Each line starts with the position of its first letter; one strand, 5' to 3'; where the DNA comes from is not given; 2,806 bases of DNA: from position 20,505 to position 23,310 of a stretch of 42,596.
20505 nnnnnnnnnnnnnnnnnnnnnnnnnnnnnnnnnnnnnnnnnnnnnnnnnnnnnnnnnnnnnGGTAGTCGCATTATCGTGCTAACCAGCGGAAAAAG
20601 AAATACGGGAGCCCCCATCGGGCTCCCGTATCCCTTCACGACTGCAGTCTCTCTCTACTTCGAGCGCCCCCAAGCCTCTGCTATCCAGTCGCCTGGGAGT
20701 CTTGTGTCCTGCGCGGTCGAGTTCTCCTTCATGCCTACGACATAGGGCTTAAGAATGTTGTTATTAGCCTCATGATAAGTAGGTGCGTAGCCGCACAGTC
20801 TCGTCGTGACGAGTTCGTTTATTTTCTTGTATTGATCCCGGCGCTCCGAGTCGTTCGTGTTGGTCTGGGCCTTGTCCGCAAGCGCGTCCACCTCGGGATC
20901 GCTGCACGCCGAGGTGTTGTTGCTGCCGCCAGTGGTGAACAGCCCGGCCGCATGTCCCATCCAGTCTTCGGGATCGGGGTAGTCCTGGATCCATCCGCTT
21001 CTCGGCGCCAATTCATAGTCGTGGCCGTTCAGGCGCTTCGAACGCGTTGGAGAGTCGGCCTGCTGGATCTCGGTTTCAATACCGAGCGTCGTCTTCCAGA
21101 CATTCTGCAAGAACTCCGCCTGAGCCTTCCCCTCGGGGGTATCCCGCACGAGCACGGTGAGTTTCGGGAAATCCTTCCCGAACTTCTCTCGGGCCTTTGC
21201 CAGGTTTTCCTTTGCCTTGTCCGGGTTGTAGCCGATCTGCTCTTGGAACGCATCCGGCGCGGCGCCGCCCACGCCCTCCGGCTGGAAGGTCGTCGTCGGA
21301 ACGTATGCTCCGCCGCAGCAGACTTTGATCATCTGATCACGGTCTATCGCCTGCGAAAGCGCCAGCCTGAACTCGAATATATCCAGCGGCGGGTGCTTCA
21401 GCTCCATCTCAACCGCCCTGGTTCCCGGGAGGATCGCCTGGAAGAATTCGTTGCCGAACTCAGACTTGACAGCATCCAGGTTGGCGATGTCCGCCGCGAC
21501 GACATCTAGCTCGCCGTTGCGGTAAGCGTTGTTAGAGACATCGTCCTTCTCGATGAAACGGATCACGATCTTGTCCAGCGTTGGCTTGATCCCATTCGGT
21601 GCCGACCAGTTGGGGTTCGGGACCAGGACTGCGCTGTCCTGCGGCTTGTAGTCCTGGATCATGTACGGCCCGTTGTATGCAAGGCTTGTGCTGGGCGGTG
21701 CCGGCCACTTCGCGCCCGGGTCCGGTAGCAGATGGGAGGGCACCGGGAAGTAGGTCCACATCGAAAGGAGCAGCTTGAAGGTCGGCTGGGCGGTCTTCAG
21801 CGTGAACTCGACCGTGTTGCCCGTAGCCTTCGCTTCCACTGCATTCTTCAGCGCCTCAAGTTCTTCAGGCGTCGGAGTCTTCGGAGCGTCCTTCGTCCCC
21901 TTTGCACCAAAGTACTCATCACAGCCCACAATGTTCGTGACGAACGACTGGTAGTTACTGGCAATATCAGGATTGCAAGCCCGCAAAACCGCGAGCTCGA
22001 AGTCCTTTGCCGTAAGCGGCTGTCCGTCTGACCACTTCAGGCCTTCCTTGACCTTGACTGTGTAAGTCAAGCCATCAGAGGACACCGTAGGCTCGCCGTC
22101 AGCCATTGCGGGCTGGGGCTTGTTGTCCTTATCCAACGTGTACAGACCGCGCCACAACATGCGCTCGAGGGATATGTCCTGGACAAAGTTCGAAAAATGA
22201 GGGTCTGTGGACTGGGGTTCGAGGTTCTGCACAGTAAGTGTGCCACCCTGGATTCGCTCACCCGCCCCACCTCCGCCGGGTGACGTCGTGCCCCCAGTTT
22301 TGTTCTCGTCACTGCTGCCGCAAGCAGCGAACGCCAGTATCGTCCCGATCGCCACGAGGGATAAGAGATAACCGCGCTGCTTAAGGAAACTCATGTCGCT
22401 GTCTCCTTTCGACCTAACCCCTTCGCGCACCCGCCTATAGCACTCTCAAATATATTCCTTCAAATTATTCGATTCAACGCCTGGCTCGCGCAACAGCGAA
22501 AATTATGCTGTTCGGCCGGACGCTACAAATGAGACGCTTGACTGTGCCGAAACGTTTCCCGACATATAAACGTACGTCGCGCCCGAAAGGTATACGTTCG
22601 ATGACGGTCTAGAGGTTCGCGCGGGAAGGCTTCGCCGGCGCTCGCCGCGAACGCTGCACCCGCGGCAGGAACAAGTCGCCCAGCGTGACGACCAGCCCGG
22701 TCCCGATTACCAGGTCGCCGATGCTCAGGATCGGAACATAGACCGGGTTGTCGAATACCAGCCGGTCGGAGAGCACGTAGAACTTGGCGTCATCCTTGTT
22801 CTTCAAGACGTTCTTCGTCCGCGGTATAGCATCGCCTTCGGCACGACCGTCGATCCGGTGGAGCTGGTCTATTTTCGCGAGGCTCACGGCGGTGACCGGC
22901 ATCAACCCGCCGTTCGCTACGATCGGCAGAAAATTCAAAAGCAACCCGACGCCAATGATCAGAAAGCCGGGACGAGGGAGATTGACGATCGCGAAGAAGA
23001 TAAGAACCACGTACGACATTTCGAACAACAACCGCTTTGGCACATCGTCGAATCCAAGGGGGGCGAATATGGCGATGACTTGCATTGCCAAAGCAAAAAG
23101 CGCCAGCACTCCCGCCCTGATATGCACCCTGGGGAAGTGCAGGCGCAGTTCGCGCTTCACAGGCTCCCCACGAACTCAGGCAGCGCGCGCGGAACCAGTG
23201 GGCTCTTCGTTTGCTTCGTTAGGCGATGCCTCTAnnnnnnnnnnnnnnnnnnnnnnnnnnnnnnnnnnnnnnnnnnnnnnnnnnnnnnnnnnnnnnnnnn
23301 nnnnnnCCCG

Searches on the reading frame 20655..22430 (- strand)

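Call 51: search_protein_families(library=pfam, proteins=[window:20655-22430:-], max_evalue=0.00001)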
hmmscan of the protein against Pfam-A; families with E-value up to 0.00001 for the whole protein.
window:20655-22430:- (591 aa): 1 family
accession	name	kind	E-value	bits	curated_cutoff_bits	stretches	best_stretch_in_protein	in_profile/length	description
PF00496.27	SBP_bac_5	-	8.1e-73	246.1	32.4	1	104-492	1-358/368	Bacterial extracellular solute-binding proteins, family 5 Middle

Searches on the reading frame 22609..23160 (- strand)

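Call 77: search_protein_families(library=pfam, proteins=[window:22609-23160:-], max_evalue=0.00001)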
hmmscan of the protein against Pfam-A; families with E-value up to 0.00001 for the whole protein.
window:22609-23160:- (183 aa): 1 family
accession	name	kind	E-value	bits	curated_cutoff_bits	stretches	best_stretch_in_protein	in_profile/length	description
PF17248.7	DUF5317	-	1.3e-24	87.3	25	1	12-159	2-149/151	Family of unknown function (DUF5317)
